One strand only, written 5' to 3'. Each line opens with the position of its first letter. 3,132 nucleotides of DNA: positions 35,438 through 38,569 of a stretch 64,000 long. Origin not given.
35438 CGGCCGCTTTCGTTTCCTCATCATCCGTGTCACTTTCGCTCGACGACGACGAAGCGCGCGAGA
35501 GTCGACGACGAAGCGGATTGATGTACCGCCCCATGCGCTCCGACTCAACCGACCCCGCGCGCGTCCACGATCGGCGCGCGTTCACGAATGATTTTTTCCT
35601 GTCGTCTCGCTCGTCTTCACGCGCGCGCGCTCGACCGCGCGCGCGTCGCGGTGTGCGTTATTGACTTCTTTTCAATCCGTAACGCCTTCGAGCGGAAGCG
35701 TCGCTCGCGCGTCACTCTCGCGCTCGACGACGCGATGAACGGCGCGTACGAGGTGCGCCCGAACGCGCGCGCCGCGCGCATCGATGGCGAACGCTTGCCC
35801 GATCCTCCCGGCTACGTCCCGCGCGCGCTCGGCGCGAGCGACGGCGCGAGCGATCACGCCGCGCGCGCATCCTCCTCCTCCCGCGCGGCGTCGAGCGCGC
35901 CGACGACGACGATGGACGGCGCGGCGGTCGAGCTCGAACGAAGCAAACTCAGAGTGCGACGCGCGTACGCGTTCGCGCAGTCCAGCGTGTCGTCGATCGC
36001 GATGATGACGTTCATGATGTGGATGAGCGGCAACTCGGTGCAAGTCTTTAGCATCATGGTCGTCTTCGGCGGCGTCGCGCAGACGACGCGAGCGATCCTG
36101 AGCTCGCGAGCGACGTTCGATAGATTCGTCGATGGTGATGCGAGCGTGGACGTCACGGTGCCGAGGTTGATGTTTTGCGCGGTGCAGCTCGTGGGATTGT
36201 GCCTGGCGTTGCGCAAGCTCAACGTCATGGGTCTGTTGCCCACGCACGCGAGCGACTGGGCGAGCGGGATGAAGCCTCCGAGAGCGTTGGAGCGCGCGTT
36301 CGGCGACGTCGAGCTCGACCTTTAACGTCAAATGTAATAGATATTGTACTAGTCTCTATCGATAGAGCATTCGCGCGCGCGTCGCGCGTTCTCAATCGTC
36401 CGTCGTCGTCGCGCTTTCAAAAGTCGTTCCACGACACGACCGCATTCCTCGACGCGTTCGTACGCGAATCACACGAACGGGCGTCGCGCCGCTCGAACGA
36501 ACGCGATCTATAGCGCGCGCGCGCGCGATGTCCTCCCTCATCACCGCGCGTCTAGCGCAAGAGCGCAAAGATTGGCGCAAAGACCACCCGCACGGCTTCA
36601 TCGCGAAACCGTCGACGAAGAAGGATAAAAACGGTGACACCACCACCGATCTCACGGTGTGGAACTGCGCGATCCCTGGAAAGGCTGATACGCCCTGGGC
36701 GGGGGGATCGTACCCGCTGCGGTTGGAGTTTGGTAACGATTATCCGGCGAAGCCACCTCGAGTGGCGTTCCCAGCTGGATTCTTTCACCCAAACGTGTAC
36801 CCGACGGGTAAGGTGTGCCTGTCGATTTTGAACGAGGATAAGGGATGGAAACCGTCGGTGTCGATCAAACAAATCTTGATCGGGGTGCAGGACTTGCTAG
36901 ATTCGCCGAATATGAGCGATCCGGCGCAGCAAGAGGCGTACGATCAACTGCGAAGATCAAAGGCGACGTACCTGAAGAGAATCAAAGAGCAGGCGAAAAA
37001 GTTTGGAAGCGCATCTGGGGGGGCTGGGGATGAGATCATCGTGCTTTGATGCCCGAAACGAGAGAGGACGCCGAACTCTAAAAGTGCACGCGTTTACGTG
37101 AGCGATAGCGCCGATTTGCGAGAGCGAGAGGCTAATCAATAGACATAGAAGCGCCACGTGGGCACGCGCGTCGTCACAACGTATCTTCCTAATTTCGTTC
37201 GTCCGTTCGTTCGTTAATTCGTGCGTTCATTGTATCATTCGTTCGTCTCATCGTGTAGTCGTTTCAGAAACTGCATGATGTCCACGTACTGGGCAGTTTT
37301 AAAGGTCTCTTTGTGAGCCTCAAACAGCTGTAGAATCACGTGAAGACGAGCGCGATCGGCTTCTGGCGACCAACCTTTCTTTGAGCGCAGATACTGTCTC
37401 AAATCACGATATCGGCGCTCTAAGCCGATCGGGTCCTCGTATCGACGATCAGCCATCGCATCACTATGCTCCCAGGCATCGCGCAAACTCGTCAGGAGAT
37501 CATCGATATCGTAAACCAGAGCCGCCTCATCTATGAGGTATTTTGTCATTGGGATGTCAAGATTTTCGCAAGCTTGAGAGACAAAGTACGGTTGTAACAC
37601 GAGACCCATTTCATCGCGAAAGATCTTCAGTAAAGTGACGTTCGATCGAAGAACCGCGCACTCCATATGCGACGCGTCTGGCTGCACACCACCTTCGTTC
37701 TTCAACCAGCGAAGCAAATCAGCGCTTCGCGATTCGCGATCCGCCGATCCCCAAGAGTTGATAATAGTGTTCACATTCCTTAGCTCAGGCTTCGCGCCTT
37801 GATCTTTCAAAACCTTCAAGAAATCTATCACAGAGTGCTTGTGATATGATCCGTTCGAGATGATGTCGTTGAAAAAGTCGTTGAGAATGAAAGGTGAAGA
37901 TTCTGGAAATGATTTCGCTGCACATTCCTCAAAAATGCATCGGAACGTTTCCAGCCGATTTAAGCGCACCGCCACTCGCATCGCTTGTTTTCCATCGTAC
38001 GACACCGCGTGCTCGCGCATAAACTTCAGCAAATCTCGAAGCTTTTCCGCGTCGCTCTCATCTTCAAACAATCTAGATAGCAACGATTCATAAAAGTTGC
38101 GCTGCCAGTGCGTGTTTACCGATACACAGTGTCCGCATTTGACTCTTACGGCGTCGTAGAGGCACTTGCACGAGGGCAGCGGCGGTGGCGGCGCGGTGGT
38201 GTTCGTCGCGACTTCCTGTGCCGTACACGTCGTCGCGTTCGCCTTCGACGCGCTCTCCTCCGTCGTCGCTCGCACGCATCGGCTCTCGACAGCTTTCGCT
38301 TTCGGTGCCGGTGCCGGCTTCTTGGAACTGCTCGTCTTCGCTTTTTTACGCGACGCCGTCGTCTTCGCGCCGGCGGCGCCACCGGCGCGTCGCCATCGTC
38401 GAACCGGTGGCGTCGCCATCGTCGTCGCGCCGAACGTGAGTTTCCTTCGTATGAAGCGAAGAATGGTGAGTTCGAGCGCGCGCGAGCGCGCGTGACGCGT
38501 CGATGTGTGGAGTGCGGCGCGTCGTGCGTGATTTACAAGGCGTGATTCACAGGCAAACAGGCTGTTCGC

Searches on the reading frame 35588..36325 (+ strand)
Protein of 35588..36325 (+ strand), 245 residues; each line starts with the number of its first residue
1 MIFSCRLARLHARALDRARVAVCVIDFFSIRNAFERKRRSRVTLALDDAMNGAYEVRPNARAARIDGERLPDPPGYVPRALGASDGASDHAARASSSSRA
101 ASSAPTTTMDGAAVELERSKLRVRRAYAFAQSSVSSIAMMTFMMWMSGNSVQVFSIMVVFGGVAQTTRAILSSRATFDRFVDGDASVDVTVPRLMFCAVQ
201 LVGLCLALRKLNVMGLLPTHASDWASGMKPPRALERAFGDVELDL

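Call 38: search_protein_families(library=pfam, proteins=[window:35588-36325:+], max_evalue=0.001)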
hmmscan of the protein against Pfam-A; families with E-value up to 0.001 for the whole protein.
window:35588-36325:+ (245 aa): 1 family
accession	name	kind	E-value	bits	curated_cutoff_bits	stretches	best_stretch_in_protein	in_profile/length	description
PF06417.17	EMC4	-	2.1e-31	108.8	25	1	117-226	5-114/118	ER membrane protein complex subunit 4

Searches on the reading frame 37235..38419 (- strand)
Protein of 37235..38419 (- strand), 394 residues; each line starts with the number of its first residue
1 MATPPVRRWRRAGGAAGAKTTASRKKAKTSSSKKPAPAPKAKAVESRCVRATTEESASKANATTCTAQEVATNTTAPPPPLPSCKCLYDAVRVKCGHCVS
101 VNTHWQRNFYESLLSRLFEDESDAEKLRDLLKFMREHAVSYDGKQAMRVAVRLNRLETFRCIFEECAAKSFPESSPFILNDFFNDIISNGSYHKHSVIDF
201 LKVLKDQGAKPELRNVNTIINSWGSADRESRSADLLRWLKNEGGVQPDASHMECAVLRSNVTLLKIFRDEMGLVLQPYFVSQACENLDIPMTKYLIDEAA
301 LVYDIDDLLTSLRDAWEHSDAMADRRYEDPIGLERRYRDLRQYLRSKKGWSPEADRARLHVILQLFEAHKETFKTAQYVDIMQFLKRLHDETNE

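Call 38: search_protein_families(library=pfam, proteins=[window:37235-38419:-], max_evalue=0.001)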
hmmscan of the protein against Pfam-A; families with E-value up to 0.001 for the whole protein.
window:37235-38419:- (394 aa): 1 family
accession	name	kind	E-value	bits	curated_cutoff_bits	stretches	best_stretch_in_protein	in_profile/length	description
PF06479.17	Ribonuc_2-5A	-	0.0002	22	23.3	0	100-142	34-77/127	Ribonuclease 2-5A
